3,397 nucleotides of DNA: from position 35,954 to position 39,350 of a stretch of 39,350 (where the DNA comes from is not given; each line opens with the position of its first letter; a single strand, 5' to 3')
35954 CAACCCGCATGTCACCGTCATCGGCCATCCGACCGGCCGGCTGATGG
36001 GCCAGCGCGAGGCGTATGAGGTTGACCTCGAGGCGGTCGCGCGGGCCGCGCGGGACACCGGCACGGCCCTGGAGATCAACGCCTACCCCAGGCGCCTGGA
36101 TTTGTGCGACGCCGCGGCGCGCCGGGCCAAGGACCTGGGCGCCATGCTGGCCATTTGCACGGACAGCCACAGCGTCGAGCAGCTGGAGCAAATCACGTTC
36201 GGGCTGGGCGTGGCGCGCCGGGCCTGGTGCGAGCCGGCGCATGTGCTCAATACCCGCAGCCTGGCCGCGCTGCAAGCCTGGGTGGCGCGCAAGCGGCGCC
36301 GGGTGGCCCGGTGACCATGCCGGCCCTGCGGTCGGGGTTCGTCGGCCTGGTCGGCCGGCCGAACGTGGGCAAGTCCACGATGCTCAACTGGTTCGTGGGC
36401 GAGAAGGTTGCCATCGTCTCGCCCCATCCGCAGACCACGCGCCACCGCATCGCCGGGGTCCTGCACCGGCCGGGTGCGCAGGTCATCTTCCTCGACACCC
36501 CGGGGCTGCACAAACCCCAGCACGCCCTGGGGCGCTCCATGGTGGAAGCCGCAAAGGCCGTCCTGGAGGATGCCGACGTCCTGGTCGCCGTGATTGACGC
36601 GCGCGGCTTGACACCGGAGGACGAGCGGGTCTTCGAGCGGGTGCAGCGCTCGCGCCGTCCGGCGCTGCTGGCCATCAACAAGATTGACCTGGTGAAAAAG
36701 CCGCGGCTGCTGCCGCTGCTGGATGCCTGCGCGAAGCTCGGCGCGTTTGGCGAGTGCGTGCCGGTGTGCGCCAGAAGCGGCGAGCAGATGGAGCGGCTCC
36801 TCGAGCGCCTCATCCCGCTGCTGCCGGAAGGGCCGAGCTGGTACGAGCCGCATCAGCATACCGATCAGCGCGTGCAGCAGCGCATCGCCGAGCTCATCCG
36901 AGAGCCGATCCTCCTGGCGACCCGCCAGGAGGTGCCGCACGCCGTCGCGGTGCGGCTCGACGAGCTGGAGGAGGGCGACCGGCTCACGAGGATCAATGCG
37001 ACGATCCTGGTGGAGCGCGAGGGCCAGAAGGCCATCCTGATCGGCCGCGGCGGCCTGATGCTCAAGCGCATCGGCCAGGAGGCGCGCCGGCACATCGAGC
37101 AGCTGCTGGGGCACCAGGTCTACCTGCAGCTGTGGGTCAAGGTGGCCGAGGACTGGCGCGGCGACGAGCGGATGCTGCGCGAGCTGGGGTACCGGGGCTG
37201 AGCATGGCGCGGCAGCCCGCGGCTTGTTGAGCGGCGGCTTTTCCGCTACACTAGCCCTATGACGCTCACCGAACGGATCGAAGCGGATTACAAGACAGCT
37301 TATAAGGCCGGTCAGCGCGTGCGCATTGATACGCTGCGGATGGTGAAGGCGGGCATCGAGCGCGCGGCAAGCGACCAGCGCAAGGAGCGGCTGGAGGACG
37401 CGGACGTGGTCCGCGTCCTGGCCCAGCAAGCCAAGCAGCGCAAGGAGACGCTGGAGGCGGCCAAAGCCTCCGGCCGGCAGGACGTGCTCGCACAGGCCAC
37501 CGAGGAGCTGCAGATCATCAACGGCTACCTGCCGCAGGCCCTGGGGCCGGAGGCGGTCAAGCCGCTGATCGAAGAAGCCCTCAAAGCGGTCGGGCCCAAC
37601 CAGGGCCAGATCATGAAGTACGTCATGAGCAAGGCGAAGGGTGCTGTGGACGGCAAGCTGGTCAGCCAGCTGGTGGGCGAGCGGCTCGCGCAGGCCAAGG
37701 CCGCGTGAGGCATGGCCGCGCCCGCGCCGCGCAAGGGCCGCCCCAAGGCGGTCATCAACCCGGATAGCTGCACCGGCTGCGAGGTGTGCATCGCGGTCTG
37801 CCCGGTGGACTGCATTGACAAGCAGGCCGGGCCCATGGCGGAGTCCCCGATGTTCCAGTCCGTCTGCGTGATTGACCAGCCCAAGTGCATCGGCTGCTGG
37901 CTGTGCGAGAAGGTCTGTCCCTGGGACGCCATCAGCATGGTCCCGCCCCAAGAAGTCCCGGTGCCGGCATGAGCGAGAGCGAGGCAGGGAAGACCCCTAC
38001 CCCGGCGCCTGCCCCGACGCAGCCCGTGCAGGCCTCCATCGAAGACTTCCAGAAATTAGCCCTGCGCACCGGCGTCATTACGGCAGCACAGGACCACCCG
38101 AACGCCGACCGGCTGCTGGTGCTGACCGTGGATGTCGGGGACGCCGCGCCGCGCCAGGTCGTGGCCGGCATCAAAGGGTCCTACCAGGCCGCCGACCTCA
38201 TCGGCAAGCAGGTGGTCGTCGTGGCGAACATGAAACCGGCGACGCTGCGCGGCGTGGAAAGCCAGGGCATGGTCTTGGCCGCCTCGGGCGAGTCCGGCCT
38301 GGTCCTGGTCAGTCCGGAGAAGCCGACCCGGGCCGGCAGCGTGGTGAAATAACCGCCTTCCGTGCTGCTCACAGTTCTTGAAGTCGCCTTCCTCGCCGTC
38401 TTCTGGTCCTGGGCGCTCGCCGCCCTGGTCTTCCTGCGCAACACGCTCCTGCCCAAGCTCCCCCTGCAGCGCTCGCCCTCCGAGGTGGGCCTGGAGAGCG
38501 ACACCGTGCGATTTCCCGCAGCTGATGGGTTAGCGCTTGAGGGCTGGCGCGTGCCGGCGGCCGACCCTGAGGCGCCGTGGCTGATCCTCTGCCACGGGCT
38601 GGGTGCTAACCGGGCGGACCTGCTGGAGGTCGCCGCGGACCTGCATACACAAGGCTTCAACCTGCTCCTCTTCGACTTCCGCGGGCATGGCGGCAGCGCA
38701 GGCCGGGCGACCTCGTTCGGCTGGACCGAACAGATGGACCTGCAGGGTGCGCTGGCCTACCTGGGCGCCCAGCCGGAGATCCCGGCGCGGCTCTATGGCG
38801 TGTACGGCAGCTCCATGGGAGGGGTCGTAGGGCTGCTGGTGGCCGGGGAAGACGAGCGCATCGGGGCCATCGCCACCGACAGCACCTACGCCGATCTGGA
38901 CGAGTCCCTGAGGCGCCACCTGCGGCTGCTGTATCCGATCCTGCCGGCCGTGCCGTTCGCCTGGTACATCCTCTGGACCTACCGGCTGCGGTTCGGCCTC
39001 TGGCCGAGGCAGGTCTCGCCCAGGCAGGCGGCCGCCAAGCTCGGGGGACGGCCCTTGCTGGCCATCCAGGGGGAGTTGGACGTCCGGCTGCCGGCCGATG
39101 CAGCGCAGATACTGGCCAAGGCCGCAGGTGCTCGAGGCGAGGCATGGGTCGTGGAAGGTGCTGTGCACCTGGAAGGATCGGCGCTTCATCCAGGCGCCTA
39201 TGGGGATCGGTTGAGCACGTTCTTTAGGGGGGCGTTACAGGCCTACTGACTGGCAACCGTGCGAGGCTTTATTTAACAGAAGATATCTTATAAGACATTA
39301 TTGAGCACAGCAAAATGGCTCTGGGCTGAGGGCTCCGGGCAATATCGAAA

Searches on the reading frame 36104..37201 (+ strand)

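Call 12: search_protein_families(library=pfam, proteins=[window:36104-37201:+], max_evalue=0.001)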
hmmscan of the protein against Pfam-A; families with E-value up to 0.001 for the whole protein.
window:36104-37201:+ (365 aa): 7 families
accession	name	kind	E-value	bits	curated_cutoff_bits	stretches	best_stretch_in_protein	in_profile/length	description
PF01926.29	MMR_HSR1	-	1.4e-26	93.3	21.9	1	80-193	2-113/113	50S ribosome-binding GTPase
PF07650.23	KH_2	-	9.6e-21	73.8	22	1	276-352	1-78/78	KH domain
PF02421.24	FeoB_N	-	2.1e-12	47.3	27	1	80-234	3-154/156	Ferrous iron transport protein B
PF00009.33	GTP_EFTU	-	8.7e-08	32.4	26.5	1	126-241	70-187/188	Elongation factor Tu GTP binding domain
PF00350.29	Dynamin_N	-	5e-07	30.3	27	0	80-113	1-34/168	Dynamin family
PF03193.22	RsgA_GTPase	-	3.4e-06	27.4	30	0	74-139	103-172/174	RsgA GTPase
PF04548.22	AIG1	-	1.1e-05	25.3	27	1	82-182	5-109/212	AIG1 family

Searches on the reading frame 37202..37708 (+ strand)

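Call 40: search_protein_families(library=pfam, proteins=[window:37202-37708:+], max_evalue=0.0001)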
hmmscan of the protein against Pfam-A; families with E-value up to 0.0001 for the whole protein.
window:37202-37708:+ (168 aa): 1 family
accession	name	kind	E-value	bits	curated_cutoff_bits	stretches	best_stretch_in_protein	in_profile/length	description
PF09424.15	YqeY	-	1.8e-35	122.6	27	1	24-162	2-143/143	Yqey-like protein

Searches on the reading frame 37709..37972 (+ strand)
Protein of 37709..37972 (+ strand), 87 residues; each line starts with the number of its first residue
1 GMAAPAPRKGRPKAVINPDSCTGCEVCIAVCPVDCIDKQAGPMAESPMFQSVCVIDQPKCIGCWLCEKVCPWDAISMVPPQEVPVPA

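Call 40: search_protein_families(library=pfam, proteins=[window:37709-37972:+], max_evalue=0.0001)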
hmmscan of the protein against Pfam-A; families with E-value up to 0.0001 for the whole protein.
window:37709-37972:+ (87 aa): 11 families
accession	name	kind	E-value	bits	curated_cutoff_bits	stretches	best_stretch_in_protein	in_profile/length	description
PF00037.32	Fer4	-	7.9e-14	51.2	21.1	2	54-76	2-24/24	4Fe-4S binding domain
PF12838.12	Fer4_7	-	4.8e-13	49.8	27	2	6-35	23-52/52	4Fe-4S dicluster domain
PF14697.11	Fer4_21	-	6.8e-12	45.8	35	2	15-37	35-58/59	4Fe-4S dicluster domain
PF12797.12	Fer4_2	-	1.4e-09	37.7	24.5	1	13-33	2-22/22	4Fe-4S binding domain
PF13237.11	Fer4_10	-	9.3e-09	35.5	25.5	1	14-71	2-53/53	4Fe-4S dicluster domain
PF12837.12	Fer4_6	-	4.8e-08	33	25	1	14-36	2-24/24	4Fe-4S binding domain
PF13187.11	Fer4_9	-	1.2e-07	32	27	0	21-75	2-52/52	4Fe-4S dicluster domain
PF25160.1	LdpA_Fe-S-bd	-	1.7e-07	31.3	27.6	0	16-39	23-46/49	LdpA Fe-S cluster-binding domain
PF12800.12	Fer4_4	-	7.3e-06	26.3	24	0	18-33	1-16/17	4Fe-4S binding domain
PF13183.11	Fer4_8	-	3e-05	24.9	27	0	19-33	52-66/68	4Fe-4S dicluster domain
PF13484.11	Fer4_16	-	9.6e-05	23.5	30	0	21-72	2-65/66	4Fe-4S double cluster binding domain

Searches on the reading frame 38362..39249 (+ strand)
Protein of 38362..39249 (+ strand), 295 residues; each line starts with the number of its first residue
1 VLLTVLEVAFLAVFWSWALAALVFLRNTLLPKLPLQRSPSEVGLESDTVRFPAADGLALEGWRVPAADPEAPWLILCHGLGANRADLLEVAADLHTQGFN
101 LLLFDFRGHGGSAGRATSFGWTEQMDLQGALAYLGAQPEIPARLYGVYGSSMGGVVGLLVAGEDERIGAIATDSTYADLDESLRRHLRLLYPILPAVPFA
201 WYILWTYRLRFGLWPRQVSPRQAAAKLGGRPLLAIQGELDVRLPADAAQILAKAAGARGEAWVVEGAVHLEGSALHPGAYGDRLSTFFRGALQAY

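Call 12: search_protein_families(library=pfam, proteins=[window:38362-39249:+], max_evalue=0.001)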
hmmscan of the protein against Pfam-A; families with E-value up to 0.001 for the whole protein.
window:38362-39249:+ (295 aa): 4 families
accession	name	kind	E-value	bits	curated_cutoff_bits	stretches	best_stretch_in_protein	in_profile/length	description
PF12146.15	Hydrolase_4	-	9.8e-13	48.4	27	1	74-193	7-129/239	Serine aminopeptidase, S33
PF00561.26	Abhydrolase_1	-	1.3e-12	48.4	25.8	1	72-175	1-102/245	alpha/beta hydrolase fold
PF02129.25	Peptidase_S15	-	6.1e-08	33.1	23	1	89-183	42-137/262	X-Pro dipeptidyl-peptidase (S15 family)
PF12697.13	Abhydrolase_6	-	1.8e-07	32.5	26.3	1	74-258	1-194/217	Alpha/beta hydrolase family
